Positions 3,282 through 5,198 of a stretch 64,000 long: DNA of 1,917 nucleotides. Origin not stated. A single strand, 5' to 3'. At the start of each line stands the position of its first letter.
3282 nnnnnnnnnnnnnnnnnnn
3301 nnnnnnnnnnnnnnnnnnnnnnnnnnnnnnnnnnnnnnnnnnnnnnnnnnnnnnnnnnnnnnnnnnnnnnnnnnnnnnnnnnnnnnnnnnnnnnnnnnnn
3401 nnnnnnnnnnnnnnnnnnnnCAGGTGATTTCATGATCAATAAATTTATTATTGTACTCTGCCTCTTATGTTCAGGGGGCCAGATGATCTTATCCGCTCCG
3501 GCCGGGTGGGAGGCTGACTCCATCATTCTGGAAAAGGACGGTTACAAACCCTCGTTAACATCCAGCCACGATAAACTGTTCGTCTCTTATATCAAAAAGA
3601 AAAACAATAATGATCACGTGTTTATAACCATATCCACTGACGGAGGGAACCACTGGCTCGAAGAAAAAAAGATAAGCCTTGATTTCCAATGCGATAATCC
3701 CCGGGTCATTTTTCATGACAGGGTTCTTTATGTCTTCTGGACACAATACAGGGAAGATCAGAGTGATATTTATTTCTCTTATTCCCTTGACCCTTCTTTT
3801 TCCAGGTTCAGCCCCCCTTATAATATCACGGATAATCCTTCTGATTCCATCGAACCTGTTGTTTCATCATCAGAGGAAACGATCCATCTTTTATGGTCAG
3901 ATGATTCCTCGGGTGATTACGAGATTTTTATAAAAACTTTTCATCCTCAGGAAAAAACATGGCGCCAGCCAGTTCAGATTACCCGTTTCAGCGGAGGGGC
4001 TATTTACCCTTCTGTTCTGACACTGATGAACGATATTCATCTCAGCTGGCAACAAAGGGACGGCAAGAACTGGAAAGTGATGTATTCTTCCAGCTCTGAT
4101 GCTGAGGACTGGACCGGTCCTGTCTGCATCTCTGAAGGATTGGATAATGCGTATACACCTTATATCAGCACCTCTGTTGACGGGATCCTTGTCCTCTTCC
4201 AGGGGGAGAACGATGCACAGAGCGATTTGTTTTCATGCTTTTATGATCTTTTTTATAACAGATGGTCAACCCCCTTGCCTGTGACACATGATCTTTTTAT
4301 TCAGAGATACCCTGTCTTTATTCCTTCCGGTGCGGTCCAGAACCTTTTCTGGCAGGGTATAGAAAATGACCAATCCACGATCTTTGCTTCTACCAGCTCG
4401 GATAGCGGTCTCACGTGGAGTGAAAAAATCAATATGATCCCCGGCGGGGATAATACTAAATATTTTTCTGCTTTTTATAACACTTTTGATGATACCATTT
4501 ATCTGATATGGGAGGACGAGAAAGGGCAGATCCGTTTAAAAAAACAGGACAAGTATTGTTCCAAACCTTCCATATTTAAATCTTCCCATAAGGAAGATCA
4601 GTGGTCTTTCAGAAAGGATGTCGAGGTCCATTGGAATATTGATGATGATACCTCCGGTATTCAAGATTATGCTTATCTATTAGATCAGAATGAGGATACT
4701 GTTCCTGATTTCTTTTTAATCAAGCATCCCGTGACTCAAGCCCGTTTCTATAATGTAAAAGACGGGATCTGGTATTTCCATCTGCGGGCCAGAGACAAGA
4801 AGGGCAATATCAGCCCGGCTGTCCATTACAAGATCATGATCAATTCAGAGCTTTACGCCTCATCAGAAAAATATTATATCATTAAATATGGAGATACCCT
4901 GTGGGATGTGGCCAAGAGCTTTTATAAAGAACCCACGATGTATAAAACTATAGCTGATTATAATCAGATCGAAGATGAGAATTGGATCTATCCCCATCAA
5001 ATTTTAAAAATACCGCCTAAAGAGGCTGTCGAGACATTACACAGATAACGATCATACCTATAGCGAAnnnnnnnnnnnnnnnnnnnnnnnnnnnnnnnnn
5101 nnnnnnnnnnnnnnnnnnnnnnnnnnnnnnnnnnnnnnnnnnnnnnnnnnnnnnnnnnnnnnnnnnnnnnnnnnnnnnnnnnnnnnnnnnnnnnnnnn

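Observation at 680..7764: Operon of ECF sigma, ZAS anti-sigma, FadL/PorV-like barrel, BNR-LysM protein and barrel-TPR fusion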

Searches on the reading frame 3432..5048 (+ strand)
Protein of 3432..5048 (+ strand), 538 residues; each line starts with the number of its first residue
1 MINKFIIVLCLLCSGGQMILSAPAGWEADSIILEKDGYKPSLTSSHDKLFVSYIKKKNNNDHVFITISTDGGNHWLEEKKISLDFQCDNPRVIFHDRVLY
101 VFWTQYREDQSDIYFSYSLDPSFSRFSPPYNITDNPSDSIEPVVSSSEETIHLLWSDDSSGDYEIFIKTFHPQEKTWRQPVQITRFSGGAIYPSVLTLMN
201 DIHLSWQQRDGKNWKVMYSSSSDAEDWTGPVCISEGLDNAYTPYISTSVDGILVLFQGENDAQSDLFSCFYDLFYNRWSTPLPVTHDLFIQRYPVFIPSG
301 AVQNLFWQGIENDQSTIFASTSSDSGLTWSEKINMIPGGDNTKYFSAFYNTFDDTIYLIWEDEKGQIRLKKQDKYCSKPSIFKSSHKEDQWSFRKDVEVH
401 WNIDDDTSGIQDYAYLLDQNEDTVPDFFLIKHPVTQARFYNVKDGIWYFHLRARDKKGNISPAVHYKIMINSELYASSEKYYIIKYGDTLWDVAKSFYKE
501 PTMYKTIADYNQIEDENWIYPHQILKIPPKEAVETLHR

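Call 3: search_protein_families(library=pfam, proteins=[window:3432-5048:+], max_evalue=0.01)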
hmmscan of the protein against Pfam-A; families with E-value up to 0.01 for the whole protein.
window:3432-5048:+ (538 aa): 2 families
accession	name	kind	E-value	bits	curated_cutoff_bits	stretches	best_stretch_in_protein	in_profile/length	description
PF01476.26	LysM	-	1.3e-09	38.3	20.9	1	482-528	1-43/43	LysM domain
PF13088.12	BNR_2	-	8.6e-08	32.3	31.4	0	153-231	126-202/277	BNR repeat-like domain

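Call 4: search_protein_families(library=ncbifam, proteins=[window:3432-5048:+], max_evalue=0.01)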
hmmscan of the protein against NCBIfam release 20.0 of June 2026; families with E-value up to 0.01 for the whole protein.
window:3432-5048:+ (538 aa): 5 families
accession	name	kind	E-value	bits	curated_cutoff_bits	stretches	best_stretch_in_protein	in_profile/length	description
NF008399.0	PRK11198.1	equivalog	5e-11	43.2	134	1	470-530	86-148/149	peptidoglycan-binding protein LysM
NF052398.1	Agg_Promo_Fact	equivalog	5.6e-05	23.4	170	1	470-534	21-80/202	aggregation-promoting factor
NF010723.1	PRK14125.1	equivalog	0.00027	20.8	60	1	480-528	33-85/87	cell division suppressor protein YneA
NF033163.1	lipo_LipL71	equivalog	0.00037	19.6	600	1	487-531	414-462/471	lipoprotein LipL71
TIGR02899.1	spore_safA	subfamily_domain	0.00087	19.2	67.85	1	486-528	3-43/44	SafA/ExsA family spore coat assembly protein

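Call 7: find_encoding_contigs(protein=window:3432-5048:+, flank=10000, max_places=6)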
Protein window:3432-5048:+ (538 aa): 1 contig read that carries it; 1 place shown.
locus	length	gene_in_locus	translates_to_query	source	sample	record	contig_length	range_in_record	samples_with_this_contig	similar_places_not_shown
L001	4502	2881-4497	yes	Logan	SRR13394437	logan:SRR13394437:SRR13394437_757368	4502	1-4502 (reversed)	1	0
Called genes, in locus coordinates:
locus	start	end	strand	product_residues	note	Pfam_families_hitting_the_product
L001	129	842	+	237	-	PF04542:Sigma70_r2, PF08281:Sigma70_r4_2, PF04545:Sigma70_r4 (weak)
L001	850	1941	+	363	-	-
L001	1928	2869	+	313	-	-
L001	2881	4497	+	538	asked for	PF13088:BNR_2 (faint), PF01476:LysM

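Call 9: find_homologous_proteins(query=window:3432-5048:+, max_evalue=0.00001)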
Query window:3432-5048:+ (538 aa): 20 proteins with E <= 0.00001 among 3941 candidates.
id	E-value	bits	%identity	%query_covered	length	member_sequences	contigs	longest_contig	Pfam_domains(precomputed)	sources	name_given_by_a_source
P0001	0.0e+0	1265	100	100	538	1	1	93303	PF01476.27,PF13088.13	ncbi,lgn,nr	ncbi:MAG: LysM peptidoglycan-binding domain-containing protein [Spirochaetes bacterium]|nr:LysM pept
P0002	1.8e-170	587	49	98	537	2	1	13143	PF01476.27,PF13088.13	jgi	-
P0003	9.8e-166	571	44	99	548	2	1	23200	PF01476.27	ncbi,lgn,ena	-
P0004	1.6e-162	560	46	96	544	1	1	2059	PF01476.27,PF13088.13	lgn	-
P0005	6.3e-162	558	46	96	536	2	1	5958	PF01476.27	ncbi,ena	-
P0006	4.2e-159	549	45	99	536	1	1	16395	PF01476.27,PF13088.13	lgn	-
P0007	1.0e-155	538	44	98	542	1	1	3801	PF01476.27,PF15892.12,PF13088.13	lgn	-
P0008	2.5e-153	530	42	99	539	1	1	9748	PF01476.27,PF13088.13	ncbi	-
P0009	1.9e-150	521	43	99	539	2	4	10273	PF01476.27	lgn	-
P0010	3.6e-149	516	41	98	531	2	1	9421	PF01476.27,PF13088.13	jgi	-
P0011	1.8e-144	501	41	99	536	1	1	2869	PF01476.27,PF13088.13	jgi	jgi:hypothetical protein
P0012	2.8e-144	500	39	99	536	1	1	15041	PF01476.27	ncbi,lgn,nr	ncbi:MAG: LysM peptidoglycan-binding domain-containing protein [Spirochaetes bacterium]|nr:LysM pept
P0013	2.3e-142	494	44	97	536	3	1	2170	PF01476.27,PF13088.13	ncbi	-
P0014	4.6e-139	483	44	88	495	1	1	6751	PF13088.13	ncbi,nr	ncbi:MAG: hypothetical protein PHF84_09770, partial [bacterium]|nr:hypothetical protein [bacterium]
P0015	2.5e-120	421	41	86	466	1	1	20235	-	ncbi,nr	ncbi:MAG: hypothetical protein PHF84_02105, partial [bacterium]|nr:hypothetical protein [bacterium]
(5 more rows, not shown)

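Call 10: find_encoding_contigs(protein=P0003, flank=10000, max_places=2)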
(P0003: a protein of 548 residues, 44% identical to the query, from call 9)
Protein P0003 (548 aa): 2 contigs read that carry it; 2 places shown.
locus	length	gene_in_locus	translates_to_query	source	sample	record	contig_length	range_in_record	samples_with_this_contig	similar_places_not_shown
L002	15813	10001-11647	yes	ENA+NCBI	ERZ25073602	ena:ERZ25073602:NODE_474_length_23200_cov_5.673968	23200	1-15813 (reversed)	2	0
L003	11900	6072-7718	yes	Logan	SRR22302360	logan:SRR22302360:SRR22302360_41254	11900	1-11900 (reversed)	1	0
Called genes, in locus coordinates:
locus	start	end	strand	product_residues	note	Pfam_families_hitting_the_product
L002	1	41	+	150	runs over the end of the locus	PF09858:DUF2085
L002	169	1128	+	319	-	PF00482:T2SSF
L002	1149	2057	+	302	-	PF00482:T2SSF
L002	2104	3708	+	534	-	PF00691:OmpA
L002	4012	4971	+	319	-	-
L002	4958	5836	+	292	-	-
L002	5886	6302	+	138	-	-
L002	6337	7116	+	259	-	PF27226:AF_1845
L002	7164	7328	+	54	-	-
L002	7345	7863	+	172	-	-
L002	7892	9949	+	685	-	PF01839:FG-GAP (faint), PF14783:BBS2_Mid (faint), PF23743:Beta-prop_BBS7 (faint), PF13517:FG-GAP_3 (weak), PF00515:TPR_1 (faint), PF07719:TPR_2 (faint), PF14559:TPR_19 (faint)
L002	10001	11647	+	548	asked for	PF01476:LysM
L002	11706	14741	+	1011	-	PF00515:TPR_1 (faint), PF07719:TPR_2 (faint), PF13414:TPR_11 (faint), PF13428:TPR_14 (faint), PF13432:TPR_16 (faint), PF14559:TPR_19 (faint), PF14853:Fis1_TPR_C (faint)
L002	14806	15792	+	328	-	PF13517:FG-GAP_3 (faint), PF23743:Beta-prop_BBS7 (faint), PF14783:BBS2_Mid (faint)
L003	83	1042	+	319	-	-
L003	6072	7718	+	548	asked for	PF01476:LysM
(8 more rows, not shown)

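Call 11: find_encoding_contigs(protein=P0002, flank=10000, max_places=2)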
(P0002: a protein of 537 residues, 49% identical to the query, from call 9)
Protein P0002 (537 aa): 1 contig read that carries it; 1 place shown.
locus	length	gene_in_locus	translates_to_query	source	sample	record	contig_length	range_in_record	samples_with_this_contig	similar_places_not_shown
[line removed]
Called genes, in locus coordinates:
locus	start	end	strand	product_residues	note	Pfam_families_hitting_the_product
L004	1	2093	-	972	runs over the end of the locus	?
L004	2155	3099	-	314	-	-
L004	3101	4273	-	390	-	-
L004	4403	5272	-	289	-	PF13525:YfiO (weak), PF13174:TPR_6 (faint)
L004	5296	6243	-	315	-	-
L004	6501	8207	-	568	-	PF02012:BNR (faint), PF15902:Sortilin-Vps10 (faint)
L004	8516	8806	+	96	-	-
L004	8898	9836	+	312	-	-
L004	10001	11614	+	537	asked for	PF13088:BNR_2 (faint), PF01476:LysM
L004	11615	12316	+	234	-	?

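Call 12: find_encoding_contigs(protein=P0012, flank=10000, max_places=2)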
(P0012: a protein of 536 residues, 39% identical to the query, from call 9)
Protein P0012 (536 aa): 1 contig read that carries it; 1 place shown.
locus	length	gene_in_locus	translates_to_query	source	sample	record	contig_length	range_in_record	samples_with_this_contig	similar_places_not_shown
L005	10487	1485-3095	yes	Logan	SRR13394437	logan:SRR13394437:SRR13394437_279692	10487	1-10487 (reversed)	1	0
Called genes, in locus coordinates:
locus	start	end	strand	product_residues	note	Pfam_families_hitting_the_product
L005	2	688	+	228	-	?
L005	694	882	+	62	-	-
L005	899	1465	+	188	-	PF07811:TadE (weak)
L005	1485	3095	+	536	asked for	PF01476:LysM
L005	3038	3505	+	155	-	PF07610:DUF1573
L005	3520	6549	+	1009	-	PF24575:TPR_Slam (faint), PF00515:TPR_1 (faint), PF07719:TPR_2 (faint), PF13181:TPR_8 (faint), PF13424:TPR_12 (faint), PF13428:TPR_14 (faint), PF14559:TPR_19 (faint), PF13414:TPR_11 (weak), +2 more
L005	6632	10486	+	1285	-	?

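Call 13: find_encoding_contigs(protein=P0006, flank=10000, max_places=2)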
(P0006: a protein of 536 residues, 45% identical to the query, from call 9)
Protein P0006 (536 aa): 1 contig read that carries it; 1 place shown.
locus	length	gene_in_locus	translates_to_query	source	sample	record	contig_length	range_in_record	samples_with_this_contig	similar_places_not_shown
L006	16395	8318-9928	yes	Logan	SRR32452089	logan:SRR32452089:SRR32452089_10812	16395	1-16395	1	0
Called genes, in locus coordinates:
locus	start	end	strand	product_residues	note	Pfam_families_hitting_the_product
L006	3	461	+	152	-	?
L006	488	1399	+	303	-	PF00482:T2SSF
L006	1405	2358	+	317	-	-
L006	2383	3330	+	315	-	-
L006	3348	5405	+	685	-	PF23743:Beta-prop_BBS7 (faint), PF14783:BBS2_Mid (faint), PF01839:FG-GAP (faint), PF13428:TPR_14 (faint), PF13517:FG-GAP_3, PF00515:TPR_1 (weak), PF07719:TPR_2 (weak), PF13414:TPR_11 (weak), +1 more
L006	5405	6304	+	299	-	-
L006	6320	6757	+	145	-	-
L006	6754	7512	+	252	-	PF27226:AF_1845 (faint)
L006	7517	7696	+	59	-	-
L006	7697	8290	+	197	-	PF07811:TadE (weak)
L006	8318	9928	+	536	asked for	PF13088:BNR_2 (faint), PF01476:LysM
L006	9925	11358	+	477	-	PF07610:DUF1573 (weak)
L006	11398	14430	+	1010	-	PF13424:TPR_12 (faint), PF24575:TPR_Slam (faint), PF00515:TPR_1 (faint), PF13181:TPR_8 (faint), PF13428:TPR_14 (faint), PF13414:TPR_11 (weak), PF07719:TPR_2 (weak), PF13414:TPR_11 (weak), +4 more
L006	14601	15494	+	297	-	PF13860:FlgD_ig (faint)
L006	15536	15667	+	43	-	-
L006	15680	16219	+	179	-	PF01436:NHL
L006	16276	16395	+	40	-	?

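Call 20: find_related_loci(query=A1, collection=genome_contigs, flank=10000)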
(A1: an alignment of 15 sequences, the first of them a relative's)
Query A1 (538 aa) in genome_contigs; peptide patterns used: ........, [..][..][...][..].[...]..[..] (x = any residue, [..] = any of these).
150 stretches matched a pattern; 90 encode a relative of the query (tblastn E <= 1e-3); the best 80 are kept; 80 distinct loci.
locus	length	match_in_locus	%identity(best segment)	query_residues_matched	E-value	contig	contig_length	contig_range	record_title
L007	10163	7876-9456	49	4-531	5e-174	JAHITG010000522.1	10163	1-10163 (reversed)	MAG: Spirochaetes bacterium isolate MM_PC_MetaG.mb.203 MM_PC_MetaG.mb.203_k141_1959208, whole genome shotgun sequence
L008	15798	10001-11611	44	5-538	2e-168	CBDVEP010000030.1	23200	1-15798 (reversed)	MAG TPA_asm: uncultured bacterium isolate SRR22302360_binner13_Refined_21 genome assembly, contig: ERZ25073602.474, whol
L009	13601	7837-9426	42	5-533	2e-152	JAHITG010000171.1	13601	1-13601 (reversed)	MAG: Spirochaetes bacterium isolate MM_PC_MetaG.mb.203 MM_PC_MetaG.mb.203_k141_676103, whole genome shotgun sequence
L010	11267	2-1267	51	35-534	3e-152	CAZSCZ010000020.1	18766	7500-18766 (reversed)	MAG TPA_asm: uncultured Spirochaetia bacterium isolate binchicken_co256_261 genome assembly, contig: NODE_6209_length_18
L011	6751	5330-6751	44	21-492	3e-139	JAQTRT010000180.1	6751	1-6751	MAG: bacterium isolate STB_17 NODE_33108_length_6751_cov_2.714674_Sandtown_B, whole genome shotgun sequence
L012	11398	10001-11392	41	1-461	3e-120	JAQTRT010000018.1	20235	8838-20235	MAG: bacterium isolate STB_17 NODE_5996_length_20235_cov_2.930973_Sandtown_B, whole genome shotgun sequence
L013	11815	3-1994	42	366-485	3e-16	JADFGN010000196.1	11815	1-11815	MAG: Candidatus Poribacteria bacterium isolate B30T1B8 B30T1B8_NODE10495, whole genome shotgun sequence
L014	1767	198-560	37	352-474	7e-16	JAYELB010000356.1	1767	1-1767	MAG: Methanobacteriota archaeon isolate MAG122 MAG122_356, whole genome shotgun sequence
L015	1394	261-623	35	352-474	1e-15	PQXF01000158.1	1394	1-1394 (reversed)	MAG: Candidatus Methanogaster sp. isolate E20ANME2 NODE_162_length_1394_cov_27.3639, whole genome shotgun sequence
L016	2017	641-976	38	363-474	4e-15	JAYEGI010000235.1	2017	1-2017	MAG: Methanobacteriota archaeon isolate MAG250 MAG250_245, whole genome shotgun sequence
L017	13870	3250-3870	41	368-485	8e-15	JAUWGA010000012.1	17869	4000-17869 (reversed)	MAG: Methanosarcinales archaeon isolate CSMAG_2230 CSMAG_2230_k141_2235474_length_17869_cov_17.6207, whole genome shotgu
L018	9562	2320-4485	37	368-476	1e-14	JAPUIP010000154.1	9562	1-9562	MAG: Candidatus Poribacteria bacterium isolate KW1-S08_28 KW1-S08_28_cg154, whole genome shotgun sequence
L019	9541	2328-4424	32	329-534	2e-13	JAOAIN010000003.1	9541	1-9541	MAG: Candidatus Goldiibacteriota bacterium isolate SKW91 k141_1110857, whole genome shotgun sequence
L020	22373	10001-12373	28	282-476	3e-13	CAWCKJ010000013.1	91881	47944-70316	MAG: candidate division FCPU426 bacterium isolate MFD01231.bin.1.41 genome assembly, contig: contig_4465, whole genome s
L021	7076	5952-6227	40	377-472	7e-13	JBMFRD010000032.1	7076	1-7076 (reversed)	MAG: Minisyncoccia bacterium isolate KM4344-32 NODE_32_length_7076_cov_4.468067, whole genome shotgun sequence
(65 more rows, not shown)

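Call 32: search_protein_families(library=ncbifam, proteins=[L006:488-1399:+, L006:1405-2358:+, L006:2383-3330:+, L006:3348-5405:+, L006:5405-6304:+, L006:6320-6757:+, L006:6754-7512:+, L006:7517-7696:+, L006:7697-8290:+, L006:9925-11358:+], max_evalue=0.01)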
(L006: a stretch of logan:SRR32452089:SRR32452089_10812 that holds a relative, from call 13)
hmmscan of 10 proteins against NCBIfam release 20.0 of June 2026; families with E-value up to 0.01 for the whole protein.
L006:488-1399:+ (303 aa): 0 families

L006:1405-2358:+ (317 aa): 4 families
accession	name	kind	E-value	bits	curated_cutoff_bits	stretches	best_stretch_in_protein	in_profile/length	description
NF033709.1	PorV_fam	subfamily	6.6e-16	58.8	90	1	36-299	8-308/326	PorV/PorQ family protein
NF033711.1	T9SS_PorQ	equivalog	2.3e-05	23.6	220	1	101-187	98-181/335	type IX secretion system protein PorQ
NF052325.1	PorVQ2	equivalog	0.0001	21.4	325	1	37-152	32-159/354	putative type IX sorting system protein PorV2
NF033710.1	T9SS_OM_PorV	equivalog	0.00039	19.7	250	0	253-297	293-343/367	type IX secretion system outer membrane channel protein PorV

L006:2383-3330:+ (315 aa): 4 families
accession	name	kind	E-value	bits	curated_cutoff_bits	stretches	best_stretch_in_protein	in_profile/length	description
NF033709.1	PorV_fam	subfamily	5.3e-19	69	90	2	123-311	117-325/326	PorV/PorQ family protein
NF052325.1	PorVQ2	equivalog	4.2e-13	48.9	325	1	32-91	35-94/354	putative type IX sorting system protein PorV2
NF033711.1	T9SS_PorQ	equivalog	6.1e-08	32.1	220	1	120-210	132-210/335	type IX secretion system protein PorQ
NF033710.1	T9SS_OM_PorV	equivalog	1.1e-05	24.8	250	0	141-231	162-250/367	type IX secretion system outer membrane channel protein PorV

L006:3348-5405:+ (685 aa): 5 families
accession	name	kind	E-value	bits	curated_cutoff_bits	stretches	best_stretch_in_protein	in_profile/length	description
NF042912.1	Amuc_1098_fam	equivalog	2.9e-11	42.2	750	1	564-681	77-200/805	Amuc_1098 family type IV pilus outer membrane protein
TIGR02521.1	type_IV_pilW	equivalog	1.1e-05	25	154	1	624-673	19-68/234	type IV pilus biogenesis/stability protein PilW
NF000157.1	fusid_est_FusH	equivalog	1.2e-05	24.2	999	1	50-307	264-503/520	fusidic acid esterase FusH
NF040959.1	MamA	equivalog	2.2e-05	24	200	0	576-669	37-138/204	magnetosome protein MamA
NF047507.1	TPR_BatC_Lepto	exception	0.00023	20.7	175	1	616-683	78-143/214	TPR repeat-containing protein BatC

L006:5405-6304:+ (299 aa): 0 families

L006:6320-6757:+ (145 aa): 0 families

L006:6754-7512:+ (252 aa): 0 families

L006:7517-7696:+ (59 aa): 0 families

L006:7697-8290:+ (197 aa): 0 families

L006:9925-11358:+ (477 aa): 1 family
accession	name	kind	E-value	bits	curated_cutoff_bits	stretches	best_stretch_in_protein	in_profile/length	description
NF041425.1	OS_HP2_seleno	subfamily_domain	0.00024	21.4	100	1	32-126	7-89/98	OS_HP2 family (seleno)protein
